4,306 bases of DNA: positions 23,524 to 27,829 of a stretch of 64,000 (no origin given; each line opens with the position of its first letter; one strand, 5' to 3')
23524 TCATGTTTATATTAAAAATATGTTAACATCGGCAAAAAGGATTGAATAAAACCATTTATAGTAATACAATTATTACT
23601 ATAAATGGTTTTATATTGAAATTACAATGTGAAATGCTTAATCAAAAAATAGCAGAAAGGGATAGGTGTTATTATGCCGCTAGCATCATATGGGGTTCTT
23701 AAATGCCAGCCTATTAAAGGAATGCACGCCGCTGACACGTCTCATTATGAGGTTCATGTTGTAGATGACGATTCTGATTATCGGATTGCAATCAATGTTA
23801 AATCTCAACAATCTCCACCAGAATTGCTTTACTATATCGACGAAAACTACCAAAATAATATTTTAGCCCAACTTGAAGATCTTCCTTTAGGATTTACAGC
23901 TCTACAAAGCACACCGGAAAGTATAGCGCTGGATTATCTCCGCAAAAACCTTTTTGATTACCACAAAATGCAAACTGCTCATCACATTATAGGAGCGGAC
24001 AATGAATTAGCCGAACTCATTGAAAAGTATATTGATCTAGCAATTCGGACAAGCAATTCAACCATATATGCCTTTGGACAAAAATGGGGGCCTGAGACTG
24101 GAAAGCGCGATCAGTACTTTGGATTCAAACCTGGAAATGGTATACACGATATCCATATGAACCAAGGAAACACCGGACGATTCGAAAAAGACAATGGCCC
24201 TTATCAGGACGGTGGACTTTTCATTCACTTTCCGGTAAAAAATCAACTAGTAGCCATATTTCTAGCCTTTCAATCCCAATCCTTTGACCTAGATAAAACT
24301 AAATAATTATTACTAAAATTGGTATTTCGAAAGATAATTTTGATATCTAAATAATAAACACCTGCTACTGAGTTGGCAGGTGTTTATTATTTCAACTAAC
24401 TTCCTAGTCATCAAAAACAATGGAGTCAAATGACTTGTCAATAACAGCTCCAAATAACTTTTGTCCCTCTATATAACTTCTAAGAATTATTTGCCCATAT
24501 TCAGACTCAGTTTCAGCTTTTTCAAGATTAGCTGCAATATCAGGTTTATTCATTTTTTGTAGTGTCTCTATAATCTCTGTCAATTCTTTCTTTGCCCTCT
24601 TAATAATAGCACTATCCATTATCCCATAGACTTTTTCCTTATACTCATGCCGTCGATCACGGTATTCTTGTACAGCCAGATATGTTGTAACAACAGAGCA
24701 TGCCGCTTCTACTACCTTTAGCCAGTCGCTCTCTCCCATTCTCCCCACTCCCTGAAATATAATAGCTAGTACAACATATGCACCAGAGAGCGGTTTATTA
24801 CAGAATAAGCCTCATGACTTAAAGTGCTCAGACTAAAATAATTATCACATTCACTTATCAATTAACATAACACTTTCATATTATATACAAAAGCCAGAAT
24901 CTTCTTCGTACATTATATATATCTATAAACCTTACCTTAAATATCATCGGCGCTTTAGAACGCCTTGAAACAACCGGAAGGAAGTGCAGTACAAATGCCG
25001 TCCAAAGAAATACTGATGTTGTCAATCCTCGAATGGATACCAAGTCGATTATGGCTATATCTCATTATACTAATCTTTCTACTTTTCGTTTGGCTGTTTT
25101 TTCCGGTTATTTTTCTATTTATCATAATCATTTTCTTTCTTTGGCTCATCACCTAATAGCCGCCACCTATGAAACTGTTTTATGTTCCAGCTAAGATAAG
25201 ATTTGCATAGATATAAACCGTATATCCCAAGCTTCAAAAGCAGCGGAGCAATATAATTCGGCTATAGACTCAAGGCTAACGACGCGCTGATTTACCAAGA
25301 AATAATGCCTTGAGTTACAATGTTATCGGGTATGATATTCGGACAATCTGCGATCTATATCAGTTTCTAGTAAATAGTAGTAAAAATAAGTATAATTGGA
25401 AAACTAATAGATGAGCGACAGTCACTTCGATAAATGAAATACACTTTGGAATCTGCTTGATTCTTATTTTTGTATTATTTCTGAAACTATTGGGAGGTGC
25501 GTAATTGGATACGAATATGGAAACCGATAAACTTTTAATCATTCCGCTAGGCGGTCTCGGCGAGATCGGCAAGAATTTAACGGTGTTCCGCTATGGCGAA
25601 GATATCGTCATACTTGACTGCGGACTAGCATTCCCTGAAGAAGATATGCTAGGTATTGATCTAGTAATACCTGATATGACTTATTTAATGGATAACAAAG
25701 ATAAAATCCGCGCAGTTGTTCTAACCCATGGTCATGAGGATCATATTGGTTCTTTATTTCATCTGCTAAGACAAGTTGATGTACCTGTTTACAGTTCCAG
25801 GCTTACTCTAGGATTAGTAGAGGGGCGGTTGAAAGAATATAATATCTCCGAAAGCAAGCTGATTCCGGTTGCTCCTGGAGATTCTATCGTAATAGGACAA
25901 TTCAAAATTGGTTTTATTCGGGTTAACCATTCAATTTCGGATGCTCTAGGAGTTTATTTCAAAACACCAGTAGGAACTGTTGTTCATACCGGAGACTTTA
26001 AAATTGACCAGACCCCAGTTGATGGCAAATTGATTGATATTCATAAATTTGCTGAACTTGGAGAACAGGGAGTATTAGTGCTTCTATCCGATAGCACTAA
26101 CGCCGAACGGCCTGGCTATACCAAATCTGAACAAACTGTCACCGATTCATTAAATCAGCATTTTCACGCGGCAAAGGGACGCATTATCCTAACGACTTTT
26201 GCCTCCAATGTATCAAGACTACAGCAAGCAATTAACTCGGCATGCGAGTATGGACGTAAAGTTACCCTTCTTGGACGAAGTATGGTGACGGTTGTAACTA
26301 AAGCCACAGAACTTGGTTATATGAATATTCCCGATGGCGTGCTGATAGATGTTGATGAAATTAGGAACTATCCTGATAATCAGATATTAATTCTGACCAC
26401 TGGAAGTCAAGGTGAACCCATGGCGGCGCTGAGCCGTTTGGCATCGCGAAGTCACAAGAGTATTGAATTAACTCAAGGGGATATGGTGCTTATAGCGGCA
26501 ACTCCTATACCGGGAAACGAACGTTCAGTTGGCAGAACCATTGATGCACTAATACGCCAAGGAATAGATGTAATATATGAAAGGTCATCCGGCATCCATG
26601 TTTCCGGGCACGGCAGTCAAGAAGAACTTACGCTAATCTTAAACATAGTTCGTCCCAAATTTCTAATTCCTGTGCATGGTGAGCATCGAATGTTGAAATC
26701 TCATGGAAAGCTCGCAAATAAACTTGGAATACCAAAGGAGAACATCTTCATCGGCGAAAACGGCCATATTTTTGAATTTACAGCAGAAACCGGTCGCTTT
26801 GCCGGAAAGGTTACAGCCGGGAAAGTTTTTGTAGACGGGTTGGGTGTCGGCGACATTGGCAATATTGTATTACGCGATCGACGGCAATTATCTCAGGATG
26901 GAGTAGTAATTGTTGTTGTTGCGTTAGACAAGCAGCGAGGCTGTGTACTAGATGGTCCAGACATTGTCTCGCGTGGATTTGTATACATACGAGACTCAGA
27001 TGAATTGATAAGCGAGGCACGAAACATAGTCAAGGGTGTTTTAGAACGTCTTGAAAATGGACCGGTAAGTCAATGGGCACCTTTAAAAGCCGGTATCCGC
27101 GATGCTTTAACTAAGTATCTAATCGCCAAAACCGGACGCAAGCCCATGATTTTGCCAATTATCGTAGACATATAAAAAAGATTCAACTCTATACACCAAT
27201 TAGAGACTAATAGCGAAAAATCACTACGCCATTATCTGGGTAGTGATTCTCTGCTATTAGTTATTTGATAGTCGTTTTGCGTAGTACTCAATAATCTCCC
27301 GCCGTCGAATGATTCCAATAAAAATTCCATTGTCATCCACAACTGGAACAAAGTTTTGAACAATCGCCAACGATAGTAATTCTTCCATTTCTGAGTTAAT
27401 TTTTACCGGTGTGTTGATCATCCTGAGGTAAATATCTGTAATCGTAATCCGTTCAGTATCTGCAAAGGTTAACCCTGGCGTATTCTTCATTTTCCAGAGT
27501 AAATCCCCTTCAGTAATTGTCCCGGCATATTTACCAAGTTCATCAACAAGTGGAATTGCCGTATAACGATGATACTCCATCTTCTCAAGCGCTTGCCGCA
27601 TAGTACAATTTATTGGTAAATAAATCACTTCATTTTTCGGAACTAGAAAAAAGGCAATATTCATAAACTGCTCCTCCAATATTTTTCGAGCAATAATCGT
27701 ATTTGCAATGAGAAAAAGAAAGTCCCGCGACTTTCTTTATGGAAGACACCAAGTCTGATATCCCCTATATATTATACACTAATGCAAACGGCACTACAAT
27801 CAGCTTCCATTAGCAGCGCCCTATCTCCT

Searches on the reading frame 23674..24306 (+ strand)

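Call 31: search_protein_families(library=pfam, proteins=[window:23674-24306:+])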
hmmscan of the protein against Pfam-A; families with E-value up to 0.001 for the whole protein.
window:23674-24306:+ (210 aa): 1 family
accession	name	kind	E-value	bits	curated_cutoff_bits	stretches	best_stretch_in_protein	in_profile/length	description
PF10042.14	DUF2278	-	3e-69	233.5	25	1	1-208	1-203/206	Uncharacterized conserved protein (DUF2278)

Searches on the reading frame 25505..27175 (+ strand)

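Call 31: search_protein_families(library=pfam, proteins=[window:25505-27175:+])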
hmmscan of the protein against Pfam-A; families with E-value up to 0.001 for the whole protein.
window:25505-27175:+ (556 aa): 5 families
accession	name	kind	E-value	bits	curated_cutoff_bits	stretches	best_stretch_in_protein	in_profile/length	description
PF22505.1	RNase_J_b_CASP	-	1.9e-50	170.3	27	1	224-349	1-126/126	Ribonuclease J, beta-CASP domain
PF17770.6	RNase_J_C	-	3.1e-32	112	23.8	1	455-556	1-102/102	Ribonuclease J C-terminal domain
PF00753.33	Lactamase_B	-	7.4e-13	49.3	22.7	1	23-166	6-151/196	Metallo-beta-lactamase superfamily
PF12706.13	Lactamase_B_2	-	3.3e-12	46.9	27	1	61-167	24-145/200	Beta-lactamase superfamily domain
PF07521.17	RMMBL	-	3.7e-11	43.3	21.6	1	354-409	2-58/63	Zn-dependent metallo-hydrolase RNA specificity domain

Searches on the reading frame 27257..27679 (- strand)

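Call 31: search_protein_families(library=pfam, proteins=[window:27257-27679:-])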
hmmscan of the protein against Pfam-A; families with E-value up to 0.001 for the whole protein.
window:27257-27679:- (140 aa): 1 family
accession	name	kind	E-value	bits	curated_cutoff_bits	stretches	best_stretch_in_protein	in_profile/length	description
PF00571.33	CBS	-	2.6e-18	66.5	24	2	14-62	5-53/57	CBS domain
